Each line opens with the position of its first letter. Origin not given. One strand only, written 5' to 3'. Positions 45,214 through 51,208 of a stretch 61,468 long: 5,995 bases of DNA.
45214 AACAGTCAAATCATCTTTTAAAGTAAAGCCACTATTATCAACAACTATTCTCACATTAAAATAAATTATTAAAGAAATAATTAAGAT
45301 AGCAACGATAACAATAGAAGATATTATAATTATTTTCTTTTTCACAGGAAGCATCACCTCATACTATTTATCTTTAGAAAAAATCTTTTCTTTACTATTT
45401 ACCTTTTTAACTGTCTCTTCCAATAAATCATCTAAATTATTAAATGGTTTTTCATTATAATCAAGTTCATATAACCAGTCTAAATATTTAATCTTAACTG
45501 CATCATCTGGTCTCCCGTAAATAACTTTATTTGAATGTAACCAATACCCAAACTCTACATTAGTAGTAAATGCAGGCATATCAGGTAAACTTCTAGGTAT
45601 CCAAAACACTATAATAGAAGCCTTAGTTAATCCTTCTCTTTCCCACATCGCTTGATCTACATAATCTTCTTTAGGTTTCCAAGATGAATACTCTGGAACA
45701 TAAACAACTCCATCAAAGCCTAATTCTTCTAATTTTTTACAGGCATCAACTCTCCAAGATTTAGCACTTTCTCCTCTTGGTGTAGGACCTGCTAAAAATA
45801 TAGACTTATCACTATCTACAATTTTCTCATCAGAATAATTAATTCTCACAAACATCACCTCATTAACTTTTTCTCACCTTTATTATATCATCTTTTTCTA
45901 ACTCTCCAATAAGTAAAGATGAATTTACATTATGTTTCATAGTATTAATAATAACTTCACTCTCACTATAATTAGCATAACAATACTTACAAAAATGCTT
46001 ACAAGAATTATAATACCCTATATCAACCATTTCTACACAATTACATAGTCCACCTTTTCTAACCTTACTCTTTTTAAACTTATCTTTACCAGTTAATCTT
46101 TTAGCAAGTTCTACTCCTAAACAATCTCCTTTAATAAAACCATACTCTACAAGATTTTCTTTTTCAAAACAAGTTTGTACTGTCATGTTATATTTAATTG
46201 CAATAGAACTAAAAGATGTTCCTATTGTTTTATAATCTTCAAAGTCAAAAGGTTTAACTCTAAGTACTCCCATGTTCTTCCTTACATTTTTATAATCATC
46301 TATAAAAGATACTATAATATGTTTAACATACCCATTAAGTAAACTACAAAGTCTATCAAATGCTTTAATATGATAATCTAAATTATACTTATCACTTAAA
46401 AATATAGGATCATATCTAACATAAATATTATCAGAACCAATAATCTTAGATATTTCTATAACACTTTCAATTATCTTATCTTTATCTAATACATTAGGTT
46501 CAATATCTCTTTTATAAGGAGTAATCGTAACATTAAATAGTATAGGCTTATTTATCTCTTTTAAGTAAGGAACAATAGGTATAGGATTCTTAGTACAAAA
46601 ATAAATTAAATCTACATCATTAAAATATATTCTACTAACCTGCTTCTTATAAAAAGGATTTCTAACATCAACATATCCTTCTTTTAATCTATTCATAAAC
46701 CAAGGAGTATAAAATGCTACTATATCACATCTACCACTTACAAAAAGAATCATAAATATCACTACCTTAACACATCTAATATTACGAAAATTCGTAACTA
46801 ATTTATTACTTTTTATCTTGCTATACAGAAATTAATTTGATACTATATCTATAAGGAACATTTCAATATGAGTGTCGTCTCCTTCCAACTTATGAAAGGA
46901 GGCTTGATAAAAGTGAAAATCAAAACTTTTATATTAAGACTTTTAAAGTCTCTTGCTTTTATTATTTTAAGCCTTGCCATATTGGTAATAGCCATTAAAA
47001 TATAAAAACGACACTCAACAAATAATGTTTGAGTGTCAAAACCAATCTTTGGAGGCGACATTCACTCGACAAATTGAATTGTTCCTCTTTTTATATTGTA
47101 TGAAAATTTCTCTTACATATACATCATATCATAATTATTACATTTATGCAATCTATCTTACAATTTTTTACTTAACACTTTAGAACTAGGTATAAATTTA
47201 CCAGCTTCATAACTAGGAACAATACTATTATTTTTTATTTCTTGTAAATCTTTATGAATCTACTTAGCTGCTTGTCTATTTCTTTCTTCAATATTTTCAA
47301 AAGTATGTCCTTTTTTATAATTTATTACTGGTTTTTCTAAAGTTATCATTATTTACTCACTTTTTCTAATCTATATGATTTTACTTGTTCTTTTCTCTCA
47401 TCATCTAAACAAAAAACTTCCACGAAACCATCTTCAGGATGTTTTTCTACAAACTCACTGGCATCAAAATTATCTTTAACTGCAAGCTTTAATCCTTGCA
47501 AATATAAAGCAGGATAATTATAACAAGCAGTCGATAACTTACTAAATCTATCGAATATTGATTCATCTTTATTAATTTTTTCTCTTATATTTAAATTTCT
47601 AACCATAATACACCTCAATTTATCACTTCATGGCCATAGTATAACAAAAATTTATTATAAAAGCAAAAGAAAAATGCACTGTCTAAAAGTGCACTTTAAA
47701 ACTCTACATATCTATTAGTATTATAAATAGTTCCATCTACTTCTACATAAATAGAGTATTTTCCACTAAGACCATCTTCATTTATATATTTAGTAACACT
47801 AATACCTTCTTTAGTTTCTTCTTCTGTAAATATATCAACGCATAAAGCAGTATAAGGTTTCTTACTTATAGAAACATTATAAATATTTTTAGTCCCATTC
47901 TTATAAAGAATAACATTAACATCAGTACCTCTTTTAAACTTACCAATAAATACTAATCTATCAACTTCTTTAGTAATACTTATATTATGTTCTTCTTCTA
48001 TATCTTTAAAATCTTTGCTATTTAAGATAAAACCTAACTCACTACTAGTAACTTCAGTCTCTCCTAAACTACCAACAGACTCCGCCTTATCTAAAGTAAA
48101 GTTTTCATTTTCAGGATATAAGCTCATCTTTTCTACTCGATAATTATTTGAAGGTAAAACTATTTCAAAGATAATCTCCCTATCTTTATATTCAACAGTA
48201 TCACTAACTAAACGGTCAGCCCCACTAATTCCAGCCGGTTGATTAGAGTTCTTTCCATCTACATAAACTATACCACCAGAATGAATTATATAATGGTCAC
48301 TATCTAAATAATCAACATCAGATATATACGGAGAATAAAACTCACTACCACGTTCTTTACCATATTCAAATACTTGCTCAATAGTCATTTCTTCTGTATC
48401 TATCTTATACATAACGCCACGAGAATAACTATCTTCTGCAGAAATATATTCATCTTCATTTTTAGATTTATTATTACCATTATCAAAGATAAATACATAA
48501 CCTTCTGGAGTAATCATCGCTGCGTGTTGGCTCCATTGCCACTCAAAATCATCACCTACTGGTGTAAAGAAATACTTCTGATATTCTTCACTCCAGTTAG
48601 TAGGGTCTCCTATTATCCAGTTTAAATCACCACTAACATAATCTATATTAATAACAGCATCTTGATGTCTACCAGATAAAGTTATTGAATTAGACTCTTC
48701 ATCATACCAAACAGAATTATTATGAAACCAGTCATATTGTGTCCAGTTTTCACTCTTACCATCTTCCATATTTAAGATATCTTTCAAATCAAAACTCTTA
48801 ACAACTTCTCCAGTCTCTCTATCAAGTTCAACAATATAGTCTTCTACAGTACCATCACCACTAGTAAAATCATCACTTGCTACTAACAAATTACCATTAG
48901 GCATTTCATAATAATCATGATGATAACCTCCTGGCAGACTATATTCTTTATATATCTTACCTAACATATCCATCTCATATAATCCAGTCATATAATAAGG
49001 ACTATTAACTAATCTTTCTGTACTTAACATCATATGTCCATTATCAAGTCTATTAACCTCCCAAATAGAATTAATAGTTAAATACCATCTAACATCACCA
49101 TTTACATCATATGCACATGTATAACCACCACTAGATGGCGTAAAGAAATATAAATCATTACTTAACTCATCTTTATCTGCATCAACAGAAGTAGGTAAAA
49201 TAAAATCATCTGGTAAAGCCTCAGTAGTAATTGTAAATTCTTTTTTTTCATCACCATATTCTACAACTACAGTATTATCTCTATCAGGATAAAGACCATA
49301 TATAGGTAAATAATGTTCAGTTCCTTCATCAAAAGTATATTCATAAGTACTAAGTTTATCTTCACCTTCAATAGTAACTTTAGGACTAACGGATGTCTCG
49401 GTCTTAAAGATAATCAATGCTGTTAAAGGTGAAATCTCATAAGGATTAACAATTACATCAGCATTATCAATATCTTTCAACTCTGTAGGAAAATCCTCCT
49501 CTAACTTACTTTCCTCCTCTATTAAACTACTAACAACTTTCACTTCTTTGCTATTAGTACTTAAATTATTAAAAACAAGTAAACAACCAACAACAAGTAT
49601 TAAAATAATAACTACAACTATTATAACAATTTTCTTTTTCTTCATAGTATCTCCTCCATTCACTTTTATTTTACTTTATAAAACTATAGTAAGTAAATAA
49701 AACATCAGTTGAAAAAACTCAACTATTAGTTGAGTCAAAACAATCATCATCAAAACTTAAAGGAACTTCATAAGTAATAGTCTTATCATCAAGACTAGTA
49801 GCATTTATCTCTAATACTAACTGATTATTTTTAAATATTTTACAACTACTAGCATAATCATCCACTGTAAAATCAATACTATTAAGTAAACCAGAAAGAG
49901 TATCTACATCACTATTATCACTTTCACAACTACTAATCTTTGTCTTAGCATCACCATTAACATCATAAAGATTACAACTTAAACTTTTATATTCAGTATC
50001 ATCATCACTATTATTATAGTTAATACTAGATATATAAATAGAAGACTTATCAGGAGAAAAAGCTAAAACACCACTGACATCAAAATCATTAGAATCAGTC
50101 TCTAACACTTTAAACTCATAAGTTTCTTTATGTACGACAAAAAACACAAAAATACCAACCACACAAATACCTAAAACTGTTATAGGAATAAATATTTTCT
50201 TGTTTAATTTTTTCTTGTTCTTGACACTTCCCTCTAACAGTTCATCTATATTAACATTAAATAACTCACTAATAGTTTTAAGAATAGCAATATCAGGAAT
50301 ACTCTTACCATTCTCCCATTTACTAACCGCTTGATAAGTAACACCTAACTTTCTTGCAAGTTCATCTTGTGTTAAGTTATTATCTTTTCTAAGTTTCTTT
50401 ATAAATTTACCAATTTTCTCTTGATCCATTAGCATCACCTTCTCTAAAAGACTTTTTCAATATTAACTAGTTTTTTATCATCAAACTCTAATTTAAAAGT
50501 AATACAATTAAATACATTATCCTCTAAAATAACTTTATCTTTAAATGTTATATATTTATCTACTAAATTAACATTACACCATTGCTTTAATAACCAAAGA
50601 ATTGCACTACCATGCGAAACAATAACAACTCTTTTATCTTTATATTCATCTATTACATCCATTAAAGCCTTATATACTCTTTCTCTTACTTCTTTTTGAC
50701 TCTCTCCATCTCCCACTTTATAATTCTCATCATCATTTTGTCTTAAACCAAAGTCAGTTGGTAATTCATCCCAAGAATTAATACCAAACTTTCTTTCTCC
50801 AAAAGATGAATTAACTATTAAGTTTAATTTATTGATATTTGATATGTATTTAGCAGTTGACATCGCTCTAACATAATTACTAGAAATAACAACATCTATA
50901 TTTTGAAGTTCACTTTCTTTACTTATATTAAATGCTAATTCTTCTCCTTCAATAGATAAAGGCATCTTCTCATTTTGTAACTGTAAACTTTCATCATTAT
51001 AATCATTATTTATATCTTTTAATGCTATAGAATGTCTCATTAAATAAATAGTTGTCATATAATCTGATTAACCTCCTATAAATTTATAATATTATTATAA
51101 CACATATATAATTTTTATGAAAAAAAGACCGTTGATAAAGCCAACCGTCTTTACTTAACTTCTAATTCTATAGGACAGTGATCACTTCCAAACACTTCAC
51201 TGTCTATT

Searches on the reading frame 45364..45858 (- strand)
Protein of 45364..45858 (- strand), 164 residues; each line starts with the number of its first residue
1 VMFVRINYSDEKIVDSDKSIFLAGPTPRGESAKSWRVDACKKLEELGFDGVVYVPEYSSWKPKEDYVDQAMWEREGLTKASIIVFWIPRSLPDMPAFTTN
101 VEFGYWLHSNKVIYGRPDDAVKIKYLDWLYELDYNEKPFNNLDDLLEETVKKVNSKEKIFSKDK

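Call 12: search_protein_families(library=pfam, proteins=[window:45364-45858:-], max_evalue=0.001)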
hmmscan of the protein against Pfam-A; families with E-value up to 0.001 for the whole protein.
window:45364-45858:- (164 aa): 1 family
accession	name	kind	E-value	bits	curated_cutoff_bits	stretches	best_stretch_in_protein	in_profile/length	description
PF15891.11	Nuc_deoxyri_tr2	-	7.8e-15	55.6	30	1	18-117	2-102/105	Nucleoside 2-deoxyribosyltransferase like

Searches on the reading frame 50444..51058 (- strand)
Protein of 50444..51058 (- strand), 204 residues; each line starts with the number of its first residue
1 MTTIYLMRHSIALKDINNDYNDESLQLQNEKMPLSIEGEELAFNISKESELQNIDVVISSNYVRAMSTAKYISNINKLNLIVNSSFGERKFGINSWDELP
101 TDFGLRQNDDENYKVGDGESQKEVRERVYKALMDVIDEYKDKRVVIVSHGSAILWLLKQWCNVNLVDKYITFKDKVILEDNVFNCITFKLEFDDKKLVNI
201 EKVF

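Call 19: search_protein_families(library=pfam, proteins=[window:50444-51058:-], max_evalue=0.001)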
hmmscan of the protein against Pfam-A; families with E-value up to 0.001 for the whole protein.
window:50444-51058:- (204 aa): 1 family
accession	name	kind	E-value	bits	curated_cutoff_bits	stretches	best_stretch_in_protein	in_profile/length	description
PF00300.27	His_Phos_1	-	3e-22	79.7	21.7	1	4-165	1-163/194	Histidine phosphatase superfamily (branch 1)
